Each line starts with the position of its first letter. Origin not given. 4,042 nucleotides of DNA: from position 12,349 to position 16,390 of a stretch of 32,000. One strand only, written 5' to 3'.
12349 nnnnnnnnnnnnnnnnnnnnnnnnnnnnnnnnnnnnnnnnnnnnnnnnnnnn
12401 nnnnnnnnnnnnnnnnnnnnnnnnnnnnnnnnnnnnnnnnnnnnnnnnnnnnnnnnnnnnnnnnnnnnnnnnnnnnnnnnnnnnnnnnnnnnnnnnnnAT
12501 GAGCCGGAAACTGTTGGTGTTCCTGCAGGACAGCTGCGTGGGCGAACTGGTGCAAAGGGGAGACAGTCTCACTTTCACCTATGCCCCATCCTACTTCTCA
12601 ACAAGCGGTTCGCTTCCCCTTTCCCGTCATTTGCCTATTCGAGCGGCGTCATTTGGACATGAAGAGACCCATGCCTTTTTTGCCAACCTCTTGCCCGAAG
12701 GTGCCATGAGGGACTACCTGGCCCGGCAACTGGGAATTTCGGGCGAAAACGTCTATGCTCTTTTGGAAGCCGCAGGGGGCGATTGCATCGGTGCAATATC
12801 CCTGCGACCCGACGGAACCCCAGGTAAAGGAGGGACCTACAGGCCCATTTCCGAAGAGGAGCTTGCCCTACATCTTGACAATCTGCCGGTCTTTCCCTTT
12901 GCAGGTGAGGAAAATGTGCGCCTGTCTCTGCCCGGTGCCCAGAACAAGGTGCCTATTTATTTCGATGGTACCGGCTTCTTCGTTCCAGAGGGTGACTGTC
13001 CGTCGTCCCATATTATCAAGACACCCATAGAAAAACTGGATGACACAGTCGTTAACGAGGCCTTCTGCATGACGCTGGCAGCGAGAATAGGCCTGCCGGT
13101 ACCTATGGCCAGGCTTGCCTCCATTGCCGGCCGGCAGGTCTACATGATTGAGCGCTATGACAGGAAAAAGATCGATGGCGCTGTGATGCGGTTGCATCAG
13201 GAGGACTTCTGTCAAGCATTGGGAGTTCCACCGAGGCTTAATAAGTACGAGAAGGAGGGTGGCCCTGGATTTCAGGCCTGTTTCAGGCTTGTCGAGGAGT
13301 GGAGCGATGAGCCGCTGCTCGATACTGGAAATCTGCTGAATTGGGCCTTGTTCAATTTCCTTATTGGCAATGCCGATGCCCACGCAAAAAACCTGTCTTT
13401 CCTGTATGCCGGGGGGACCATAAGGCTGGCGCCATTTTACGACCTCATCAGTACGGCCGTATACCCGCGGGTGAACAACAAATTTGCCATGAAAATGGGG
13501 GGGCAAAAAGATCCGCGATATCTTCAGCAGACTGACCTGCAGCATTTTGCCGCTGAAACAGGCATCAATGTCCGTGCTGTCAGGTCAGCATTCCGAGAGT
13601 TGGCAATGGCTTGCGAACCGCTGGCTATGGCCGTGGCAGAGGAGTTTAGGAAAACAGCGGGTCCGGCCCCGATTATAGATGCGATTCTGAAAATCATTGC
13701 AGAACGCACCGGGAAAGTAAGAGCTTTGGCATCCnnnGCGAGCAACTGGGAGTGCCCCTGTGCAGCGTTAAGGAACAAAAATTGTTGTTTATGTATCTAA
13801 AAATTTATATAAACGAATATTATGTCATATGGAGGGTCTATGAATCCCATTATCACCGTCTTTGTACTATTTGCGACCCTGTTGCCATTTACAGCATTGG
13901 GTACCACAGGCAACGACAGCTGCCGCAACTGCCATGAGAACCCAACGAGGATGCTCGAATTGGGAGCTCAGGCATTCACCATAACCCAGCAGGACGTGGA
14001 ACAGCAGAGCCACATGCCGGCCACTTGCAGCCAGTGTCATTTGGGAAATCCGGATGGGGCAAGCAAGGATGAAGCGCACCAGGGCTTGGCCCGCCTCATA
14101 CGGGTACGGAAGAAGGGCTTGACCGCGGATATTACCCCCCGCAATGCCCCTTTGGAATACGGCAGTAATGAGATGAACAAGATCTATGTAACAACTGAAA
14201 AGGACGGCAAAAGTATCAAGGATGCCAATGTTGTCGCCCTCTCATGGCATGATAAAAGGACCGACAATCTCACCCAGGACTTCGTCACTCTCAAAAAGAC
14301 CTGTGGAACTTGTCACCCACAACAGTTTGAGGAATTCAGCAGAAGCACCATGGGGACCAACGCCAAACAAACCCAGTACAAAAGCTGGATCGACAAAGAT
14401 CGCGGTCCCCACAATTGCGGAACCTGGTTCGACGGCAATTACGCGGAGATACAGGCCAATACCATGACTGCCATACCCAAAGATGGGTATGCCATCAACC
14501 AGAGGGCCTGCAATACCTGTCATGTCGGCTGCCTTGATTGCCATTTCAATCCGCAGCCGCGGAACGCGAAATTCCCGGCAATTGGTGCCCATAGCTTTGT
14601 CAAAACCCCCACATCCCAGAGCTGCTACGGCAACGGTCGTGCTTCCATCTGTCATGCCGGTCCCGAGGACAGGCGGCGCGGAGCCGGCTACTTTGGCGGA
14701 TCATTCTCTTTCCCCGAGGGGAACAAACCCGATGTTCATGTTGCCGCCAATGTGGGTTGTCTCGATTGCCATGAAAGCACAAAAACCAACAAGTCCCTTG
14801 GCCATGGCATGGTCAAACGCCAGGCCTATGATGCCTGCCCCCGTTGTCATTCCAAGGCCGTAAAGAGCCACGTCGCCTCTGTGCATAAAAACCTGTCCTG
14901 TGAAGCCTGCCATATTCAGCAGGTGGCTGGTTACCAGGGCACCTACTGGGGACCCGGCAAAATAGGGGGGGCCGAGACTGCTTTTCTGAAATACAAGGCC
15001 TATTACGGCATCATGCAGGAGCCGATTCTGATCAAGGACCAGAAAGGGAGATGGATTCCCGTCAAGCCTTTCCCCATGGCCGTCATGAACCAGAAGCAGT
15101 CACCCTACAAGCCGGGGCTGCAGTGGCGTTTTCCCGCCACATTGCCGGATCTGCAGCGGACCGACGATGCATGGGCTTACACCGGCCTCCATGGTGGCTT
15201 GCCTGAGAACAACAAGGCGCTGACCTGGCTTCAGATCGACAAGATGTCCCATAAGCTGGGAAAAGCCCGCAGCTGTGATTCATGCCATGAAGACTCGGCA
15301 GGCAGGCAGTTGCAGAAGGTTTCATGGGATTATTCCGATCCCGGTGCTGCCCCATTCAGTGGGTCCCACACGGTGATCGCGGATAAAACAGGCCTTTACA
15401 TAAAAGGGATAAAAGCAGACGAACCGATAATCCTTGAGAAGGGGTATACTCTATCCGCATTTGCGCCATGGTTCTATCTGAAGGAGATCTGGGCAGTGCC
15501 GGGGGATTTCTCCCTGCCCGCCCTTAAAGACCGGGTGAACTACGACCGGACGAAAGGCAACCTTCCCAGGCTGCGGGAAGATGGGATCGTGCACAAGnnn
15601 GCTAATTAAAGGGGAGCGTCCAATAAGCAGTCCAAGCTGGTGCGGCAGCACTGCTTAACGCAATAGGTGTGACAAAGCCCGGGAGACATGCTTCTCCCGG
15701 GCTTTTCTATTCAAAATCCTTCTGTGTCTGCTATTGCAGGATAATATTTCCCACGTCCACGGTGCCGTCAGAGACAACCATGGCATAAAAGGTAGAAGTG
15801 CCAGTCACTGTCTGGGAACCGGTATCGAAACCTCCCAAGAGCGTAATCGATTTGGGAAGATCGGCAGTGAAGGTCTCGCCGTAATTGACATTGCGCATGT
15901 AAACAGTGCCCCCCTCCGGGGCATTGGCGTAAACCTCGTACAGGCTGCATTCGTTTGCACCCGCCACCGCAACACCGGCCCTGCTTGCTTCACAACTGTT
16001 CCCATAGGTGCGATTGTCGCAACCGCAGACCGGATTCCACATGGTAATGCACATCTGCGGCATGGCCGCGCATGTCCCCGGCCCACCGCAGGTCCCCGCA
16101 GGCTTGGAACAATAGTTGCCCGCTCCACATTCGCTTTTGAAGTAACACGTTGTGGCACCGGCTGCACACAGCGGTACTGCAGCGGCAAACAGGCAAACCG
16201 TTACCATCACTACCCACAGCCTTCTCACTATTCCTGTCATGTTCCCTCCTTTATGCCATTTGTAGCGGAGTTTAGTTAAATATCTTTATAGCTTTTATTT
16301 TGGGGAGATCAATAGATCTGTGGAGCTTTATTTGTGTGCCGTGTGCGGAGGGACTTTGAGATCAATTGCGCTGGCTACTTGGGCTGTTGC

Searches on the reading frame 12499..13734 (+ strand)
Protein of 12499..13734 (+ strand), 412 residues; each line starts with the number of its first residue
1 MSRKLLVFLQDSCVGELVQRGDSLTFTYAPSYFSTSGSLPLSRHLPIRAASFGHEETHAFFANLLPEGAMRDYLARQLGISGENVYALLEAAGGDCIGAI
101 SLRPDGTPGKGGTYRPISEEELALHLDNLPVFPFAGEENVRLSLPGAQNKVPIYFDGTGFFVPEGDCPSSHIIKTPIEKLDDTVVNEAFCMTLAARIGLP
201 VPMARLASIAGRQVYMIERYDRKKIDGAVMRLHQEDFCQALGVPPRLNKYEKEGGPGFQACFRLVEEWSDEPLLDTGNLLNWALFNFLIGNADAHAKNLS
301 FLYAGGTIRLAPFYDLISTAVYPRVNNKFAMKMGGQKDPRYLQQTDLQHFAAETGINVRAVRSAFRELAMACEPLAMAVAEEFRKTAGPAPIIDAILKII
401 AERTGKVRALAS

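Call 9: search_protein_families(library=pfam, proteins=[window:12499-13734:+], max_evalue=0.01)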
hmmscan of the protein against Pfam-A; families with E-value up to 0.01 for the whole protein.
window:12499-13734:+ (412 aa): 2 families
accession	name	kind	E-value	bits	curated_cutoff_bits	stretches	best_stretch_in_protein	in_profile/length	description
PF07804.18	HipA_C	-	5.1e-54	183.6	30.5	1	142-371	1-208/213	HipA-like C-terminal domain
PF13657.11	Couple_hipA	-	5.4e-27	94.6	22.5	1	5-102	1-98/99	HipA N-terminal domain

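Call 111: search_protein_families(library=padloc, proteins=[window:12499-13734:+], max_evalue=0.001)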
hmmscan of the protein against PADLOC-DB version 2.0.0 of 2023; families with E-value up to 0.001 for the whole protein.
window:12499-13734:+ (412 aa): 4 families
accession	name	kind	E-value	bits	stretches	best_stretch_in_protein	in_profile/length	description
PDLC04340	PDC-M03A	-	1.1e-06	26.4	1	277-326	128-177/280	-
PDLC04339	PDC-M03A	-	3.9e-06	24.4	1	278-318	136-176/293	-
PDLC04342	PDC-M03A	-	4.9e-05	21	0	283-372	155-245/299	-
PDLC04344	PDC-M03A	-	0.00083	16.9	0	280-316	151-188/305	-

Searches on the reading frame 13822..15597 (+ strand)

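Call 9: search_protein_families(library=pfam, proteins=[window:13822-15597:+], max_evalue=0.01)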
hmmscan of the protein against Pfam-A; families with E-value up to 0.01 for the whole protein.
window:13822-15597:+ (592 aa): 3 families
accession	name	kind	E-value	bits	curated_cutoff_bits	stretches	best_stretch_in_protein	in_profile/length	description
PF14522.11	Cytochrome_C7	-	4.7e-13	49.2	24.8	3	304-364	6-66/67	Cytochrome c7 and related cytochrome c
PF09699.15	Paired_CXXCH_1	-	0.00024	21.2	20.6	1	306-346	1-39/41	Doubled CXXCH motif (Paired_CXXCH_1)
PF14537.11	Cytochrom_c3_2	-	0.0014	19.5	25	0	29-74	24-65/79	Cytochrome c3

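Call 111: search_protein_families(library=padloc, proteins=[window:13822-15597:+], max_evalue=0.001)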
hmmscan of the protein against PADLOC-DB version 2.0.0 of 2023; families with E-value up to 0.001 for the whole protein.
window:13822-15597:+ (592 aa): 0 families

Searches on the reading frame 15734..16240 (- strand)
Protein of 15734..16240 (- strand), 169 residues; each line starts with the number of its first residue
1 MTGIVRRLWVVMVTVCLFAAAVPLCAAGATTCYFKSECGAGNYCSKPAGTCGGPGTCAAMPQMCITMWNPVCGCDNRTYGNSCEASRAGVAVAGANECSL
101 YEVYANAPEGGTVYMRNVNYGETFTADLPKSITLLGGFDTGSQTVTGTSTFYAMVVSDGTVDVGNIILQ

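Call 9: search_protein_families(library=pfam, proteins=[window:15734-16240:-], max_evalue=0.01)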
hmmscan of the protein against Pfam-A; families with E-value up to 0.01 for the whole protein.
window:15734-16240:- (169 aa): 2 families
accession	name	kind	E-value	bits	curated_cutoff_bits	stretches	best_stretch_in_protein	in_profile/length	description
PF00050.26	Kazal_1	-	8.9e-05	22.9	21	1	57-83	1-28/49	Kazal-type serine protease inhibitor domain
PF07648.20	Kazal_2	-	0.0021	18.5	22.8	1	66-85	9-28/48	Kazal-type serine protease inhibitor domain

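Call 111: search_protein_families(library=padloc, proteins=[window:15734-16240:-], max_evalue=0.001)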
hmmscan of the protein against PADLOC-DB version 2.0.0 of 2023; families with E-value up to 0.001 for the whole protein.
window:15734-16240:- (169 aa): 0 families
